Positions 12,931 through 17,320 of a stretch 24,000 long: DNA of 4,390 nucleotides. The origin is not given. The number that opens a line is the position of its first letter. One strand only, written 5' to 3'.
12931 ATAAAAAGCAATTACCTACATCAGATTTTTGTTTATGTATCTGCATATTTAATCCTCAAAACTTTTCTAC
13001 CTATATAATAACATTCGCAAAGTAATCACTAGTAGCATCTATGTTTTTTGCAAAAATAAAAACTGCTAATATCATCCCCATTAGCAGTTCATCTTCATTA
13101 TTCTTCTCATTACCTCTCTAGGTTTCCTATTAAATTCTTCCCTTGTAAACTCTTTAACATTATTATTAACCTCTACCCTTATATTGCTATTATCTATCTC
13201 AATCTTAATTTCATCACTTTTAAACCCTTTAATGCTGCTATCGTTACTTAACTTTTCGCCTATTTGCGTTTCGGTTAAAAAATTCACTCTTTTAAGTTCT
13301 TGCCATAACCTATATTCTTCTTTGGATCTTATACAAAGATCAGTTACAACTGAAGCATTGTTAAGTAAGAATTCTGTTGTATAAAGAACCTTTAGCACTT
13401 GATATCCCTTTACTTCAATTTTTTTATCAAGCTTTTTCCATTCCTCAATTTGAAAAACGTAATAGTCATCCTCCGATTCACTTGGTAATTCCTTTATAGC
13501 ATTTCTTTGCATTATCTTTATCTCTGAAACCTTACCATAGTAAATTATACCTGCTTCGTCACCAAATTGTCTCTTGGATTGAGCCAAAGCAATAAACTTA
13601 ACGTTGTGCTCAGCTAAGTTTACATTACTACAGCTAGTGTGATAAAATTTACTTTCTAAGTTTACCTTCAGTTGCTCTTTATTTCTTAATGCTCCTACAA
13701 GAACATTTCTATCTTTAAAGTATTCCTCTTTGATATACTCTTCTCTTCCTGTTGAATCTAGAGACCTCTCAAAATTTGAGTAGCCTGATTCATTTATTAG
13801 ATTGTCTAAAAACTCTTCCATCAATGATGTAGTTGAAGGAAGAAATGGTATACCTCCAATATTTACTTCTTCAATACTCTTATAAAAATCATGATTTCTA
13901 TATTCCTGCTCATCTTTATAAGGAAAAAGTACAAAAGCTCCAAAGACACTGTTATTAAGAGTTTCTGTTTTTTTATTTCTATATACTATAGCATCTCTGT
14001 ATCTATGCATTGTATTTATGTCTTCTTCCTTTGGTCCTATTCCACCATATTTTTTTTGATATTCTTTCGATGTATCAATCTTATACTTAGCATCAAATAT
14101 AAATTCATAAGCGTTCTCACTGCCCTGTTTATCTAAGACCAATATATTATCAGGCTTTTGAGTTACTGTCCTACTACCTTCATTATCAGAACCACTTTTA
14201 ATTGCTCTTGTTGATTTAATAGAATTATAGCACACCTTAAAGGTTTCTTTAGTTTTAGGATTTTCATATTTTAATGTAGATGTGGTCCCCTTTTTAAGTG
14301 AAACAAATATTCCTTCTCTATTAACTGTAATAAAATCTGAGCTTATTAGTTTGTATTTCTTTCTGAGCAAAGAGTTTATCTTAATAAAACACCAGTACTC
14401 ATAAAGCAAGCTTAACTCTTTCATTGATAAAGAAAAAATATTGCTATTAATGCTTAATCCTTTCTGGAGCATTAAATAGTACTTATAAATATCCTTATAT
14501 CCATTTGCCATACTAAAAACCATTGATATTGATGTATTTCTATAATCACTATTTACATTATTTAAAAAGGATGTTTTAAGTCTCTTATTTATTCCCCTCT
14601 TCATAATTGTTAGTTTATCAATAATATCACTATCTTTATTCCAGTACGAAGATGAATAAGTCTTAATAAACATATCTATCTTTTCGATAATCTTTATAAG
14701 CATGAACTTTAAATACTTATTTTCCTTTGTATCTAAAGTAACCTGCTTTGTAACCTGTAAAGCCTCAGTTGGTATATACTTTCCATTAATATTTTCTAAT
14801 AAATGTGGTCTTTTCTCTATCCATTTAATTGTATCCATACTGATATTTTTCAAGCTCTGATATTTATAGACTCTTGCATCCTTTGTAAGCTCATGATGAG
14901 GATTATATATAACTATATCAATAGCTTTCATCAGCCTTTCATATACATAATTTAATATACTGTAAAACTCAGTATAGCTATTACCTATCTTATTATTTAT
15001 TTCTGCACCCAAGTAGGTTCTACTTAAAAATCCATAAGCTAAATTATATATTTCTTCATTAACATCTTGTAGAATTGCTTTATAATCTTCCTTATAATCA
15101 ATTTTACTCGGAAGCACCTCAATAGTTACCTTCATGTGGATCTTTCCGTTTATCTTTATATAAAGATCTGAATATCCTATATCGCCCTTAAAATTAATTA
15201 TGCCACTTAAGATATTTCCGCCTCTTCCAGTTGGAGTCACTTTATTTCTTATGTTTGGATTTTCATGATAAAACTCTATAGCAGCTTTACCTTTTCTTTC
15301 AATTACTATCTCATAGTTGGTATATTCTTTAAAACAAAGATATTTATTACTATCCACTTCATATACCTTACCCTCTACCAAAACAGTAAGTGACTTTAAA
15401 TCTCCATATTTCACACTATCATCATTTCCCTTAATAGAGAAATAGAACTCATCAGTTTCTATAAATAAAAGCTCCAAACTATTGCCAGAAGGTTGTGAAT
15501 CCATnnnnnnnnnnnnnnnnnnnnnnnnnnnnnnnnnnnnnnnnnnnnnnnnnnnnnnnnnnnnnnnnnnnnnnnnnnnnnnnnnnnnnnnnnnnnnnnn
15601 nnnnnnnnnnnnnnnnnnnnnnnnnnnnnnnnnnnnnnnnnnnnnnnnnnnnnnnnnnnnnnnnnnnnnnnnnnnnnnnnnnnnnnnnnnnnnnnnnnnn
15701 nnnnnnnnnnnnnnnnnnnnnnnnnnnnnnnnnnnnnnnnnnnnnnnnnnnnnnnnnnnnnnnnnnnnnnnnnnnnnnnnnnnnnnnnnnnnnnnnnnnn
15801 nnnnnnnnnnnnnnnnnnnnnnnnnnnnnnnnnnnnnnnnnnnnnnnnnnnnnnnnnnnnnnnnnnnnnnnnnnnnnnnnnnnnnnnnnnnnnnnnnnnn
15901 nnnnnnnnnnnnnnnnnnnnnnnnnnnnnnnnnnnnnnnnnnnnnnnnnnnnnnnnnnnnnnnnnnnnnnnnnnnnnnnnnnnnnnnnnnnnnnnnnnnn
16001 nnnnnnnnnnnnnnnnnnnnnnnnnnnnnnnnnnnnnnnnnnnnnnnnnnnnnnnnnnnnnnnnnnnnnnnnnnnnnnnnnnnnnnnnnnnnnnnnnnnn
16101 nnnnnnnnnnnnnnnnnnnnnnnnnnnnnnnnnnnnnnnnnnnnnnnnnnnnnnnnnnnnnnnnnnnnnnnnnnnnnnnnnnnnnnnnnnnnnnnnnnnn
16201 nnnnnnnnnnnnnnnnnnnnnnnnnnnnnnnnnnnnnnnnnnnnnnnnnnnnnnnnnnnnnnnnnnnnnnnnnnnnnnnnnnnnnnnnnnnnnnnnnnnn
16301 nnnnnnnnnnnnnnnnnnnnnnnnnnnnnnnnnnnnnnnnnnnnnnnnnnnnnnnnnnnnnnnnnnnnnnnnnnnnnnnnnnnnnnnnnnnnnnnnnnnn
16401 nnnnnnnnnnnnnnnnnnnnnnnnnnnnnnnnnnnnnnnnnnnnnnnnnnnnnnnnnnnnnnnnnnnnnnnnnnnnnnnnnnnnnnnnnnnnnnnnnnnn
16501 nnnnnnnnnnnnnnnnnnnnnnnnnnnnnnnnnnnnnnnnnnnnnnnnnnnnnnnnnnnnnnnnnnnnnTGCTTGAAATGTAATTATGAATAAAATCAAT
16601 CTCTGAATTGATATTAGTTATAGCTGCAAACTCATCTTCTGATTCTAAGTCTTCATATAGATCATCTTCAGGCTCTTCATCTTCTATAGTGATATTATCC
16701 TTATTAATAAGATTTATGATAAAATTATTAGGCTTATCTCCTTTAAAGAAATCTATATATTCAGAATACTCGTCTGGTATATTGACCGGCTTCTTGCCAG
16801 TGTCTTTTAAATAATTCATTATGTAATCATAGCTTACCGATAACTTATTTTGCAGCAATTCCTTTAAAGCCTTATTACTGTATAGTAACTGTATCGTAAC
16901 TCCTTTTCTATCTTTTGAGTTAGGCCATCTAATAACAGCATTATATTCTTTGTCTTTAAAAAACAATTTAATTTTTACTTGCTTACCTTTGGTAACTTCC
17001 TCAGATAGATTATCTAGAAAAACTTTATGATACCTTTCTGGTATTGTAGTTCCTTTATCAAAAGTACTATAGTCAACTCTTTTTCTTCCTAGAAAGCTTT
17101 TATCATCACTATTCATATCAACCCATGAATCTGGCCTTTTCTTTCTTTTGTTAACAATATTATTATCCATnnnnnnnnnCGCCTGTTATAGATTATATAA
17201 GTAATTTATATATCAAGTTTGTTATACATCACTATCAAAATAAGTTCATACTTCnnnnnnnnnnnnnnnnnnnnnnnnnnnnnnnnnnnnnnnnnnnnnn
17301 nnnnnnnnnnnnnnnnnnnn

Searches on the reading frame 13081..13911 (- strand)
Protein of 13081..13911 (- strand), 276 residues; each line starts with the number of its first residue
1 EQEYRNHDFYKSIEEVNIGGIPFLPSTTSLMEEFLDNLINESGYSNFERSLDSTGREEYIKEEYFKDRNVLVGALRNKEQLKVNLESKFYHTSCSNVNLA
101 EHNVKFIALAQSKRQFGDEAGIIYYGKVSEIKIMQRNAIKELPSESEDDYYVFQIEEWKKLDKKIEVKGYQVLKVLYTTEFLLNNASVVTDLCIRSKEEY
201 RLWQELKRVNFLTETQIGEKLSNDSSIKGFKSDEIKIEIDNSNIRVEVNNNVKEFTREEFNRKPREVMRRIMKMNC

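Call 44: search_protein_families(library=pfam, proteins=[window:13081-13911:-], max_evalue=5)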
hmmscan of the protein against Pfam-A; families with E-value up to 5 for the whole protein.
window:13081-13911:- (276 aa): 1 family
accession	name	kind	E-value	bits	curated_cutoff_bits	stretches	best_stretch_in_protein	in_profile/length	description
PF10786.14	HI_0552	-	0.38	10.7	25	1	59-109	77-123/202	HI_0552 protein family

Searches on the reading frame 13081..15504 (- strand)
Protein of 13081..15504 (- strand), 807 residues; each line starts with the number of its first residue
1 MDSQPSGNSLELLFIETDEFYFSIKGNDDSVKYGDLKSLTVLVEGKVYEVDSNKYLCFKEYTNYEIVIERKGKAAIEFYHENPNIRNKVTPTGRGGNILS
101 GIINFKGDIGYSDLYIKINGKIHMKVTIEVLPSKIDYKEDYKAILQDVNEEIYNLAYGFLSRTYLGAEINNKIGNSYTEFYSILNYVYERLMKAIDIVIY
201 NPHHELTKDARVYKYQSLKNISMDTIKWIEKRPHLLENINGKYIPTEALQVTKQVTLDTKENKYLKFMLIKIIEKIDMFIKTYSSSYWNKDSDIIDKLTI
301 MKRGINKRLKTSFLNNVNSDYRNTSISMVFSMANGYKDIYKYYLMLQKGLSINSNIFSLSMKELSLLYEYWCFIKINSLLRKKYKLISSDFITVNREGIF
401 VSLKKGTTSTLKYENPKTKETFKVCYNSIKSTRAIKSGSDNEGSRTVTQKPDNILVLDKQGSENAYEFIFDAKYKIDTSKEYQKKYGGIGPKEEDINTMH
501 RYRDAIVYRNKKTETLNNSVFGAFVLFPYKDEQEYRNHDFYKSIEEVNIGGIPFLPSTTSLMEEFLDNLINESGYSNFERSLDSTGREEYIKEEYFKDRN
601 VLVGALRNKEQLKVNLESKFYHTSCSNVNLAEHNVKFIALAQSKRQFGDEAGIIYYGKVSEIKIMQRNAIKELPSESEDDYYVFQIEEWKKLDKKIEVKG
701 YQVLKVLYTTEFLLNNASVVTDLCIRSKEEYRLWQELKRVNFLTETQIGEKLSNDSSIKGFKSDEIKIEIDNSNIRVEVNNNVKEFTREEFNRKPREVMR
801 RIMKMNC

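Call 4: search_protein_families(library=pfam, proteins=[window:13081-15504:-], max_evalue=0.01)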
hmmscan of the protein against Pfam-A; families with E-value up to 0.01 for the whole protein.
window:13081-15504:- (807 aa): 2 families
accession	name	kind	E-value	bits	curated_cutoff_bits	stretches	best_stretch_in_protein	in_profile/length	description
PF09823.15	DUF2357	-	6.7e-63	212.7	23.3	1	101-343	2-251/251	Domain of unknown function (DUF2357)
PF04411.18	PDDEXK_7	-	1.4e-45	155.7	22.1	1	367-531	2-163/164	PD-(D/E)XK nuclease superfamily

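Call 5: search_protein_families(library=padloc, proteins=[window:13081-15504:-], max_evalue=0.01)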
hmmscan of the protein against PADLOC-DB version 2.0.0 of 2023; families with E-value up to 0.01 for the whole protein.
window:13081-15504:- (807 aa): 0 families

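Call 6: search_protein_families(library=ncbifam, proteins=[window:13081-15504:-], max_evalue=0.01)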
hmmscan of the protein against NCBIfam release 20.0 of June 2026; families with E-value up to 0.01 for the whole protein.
window:13081-15504:- (807 aa): 0 families

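Call 41: search_solved_structures(query=window:13081-15504:-, max_evalue=0.1, show_alignments=1)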
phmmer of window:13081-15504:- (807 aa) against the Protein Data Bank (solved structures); distinct sequences matched with E-value up to 0.1: 0.

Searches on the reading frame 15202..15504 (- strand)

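Call 44: search_protein_families(library=pfam, proteins=[window:15202-15504:-], max_evalue=5)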
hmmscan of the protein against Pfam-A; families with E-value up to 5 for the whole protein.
window:15202-15504:- (101 aa): 1 family
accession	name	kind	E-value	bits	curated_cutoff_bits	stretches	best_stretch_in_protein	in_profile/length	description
PF24668.1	KH_Vigilin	-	0.09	12.8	27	1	37-51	23-37/50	Vigilin KH domain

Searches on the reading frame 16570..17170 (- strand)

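Call 44: search_protein_families(library=pfam, proteins=[window:16570-17170:-], max_evalue=5)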
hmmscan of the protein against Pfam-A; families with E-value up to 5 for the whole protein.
window:16570-17170:- (200 aa): 1 family
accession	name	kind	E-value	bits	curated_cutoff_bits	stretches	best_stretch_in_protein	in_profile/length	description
PF08224.16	DUF1719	-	0.054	13.1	25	1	47-105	56-113/231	Domain of unknown function (DUF1719)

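Call 70: predict_structure(alignment_id=A4)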
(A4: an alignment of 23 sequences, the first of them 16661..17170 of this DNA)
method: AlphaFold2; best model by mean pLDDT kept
length: 170 residues; sequences in the alignment: 23
mean_pLDDT: 83.8   pTM: 0.77
mean pLDDT of the five models: 83.8, 83.6, 83.2, 83.0, 83.1
residues with pLDDT >= 90: 111; 70-90: 28; 50-70: 11; < 50: 20
segments of 3 or more residues with pLDDT < 50: 1-10, 161-170
pLDDT, mean of each block of 10 residues (from residue 1): 43 79 92 92 91 91 91 95 68 87 95 96 93 94 96 84 37
secondary structure, 60 per line:
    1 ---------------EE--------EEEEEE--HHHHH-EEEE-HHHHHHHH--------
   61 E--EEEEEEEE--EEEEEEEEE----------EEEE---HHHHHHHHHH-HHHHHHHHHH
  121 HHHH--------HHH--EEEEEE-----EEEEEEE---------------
elements in order: E26-31 H34-38 E40-43 H45-52 E64-71 E74-82 E93-96 H100-109 H111-124 E138-143 E149-155

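Call 72: fold_search(model_id=the predicted structure, library=pdb)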
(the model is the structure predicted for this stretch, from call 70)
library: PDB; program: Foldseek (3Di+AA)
matches with E <= 10: 615; with E <= 0.001: 0
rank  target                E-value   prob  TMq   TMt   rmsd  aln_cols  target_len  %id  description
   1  6j9b_A                3.1e-03  1.00  0.41  0.61   6.5       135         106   12  Arabidopsis FUS3-DNA complex (released 2019-05-29)
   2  6j9c_D                1.7e-02  0.97  0.37  0.51   7.0       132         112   14  Crystal structure of Arabidopsis thaliana transcription factor LEC2-DNA complex (released 2019-05-29)
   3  6j9c_A                5.8e-02  0.94  0.41  0.58   6.8       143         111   10  Crystal structure of Arabidopsis thaliana transcription factor LEC2-DNA complex (released 2019-05-29)
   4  1na6_A                6.5e-02  0.84  0.34  0.18   7.2       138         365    7  Crystal structure of restriction endonuclease EcoRII mutant R88A (released 2003-12-16)
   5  4rd5_A                9.3e-02  0.82  0.31  0.32   5.9       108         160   13  Crystal structure of R.NgoAVII restriction endonuclease B3 domain with cognate DNA (released 2014-12-24)
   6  3hqf_A                1.1e-01  0.87  0.35  0.35   6.2       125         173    9  Crystal structure of restriction endonuclease EcoRII N-terminal effector-binding domain in complex with cognate DNA (released 2009-09-22)
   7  4rdm_B                1.2e-01  0.35  0.30  0.31  11.0       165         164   13  Crystal structure of R.NgoAVII restriction endonuclease B3 domain with cognate DNA (released 2014-12-24)
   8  4rd5_B                1.8e-01  0.51  0.27  0.28   6.0        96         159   12  Crystal structure of R.NgoAVII restriction endonuclease B3 domain with cognate DNA (released 2014-12-24)
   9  4rct_A                3.2e-01  0.51  0.29  0.16   6.7       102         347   13  Crystal structure of R-protein of NgoAVII restriction endonuclease (released 2014-12-24)
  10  5iu1_B                3.8e-01  0.44  0.21  0.30   7.9        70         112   16  N-terminal PAS domain homodimer of PpANR MAP3K from Physcomitrella patens. (released 2016-06-01)
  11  8iff_A                4.0e-01  0.14  0.17  0.05  11.5        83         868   16  Cryo-EM structure of Arabidopsis phytochrome A. (released 2023-08-02)
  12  8isi_A                4.5e-01  0.11  0.16  0.05  11.1        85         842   20  Photochromobilin-free form of Arabidopsis thaliana phytochrome A - apo-AtphyA (released 2023-08-09)
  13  2vbs                  4.8e-01  0.14  0.19  0.24  11.1        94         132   13  Riboflavin kinase Mj0056 from Methanocaldococcus jannaschii in complex with PO4 (released 2007-11-20)
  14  2pqt                  4.8e-01  0.06  0.16  0.11  16.8       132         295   12  Human N-acetyltransferase 1 (released 2007-05-15)
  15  7k5n                  5.4e-01  0.08  0.16  0.13  13.8       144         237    9  Ligand binding domain (tandem PAS/dCache) of Aeromonas caviae diguanylate cyclase with proline bound (released 2021-08-18)
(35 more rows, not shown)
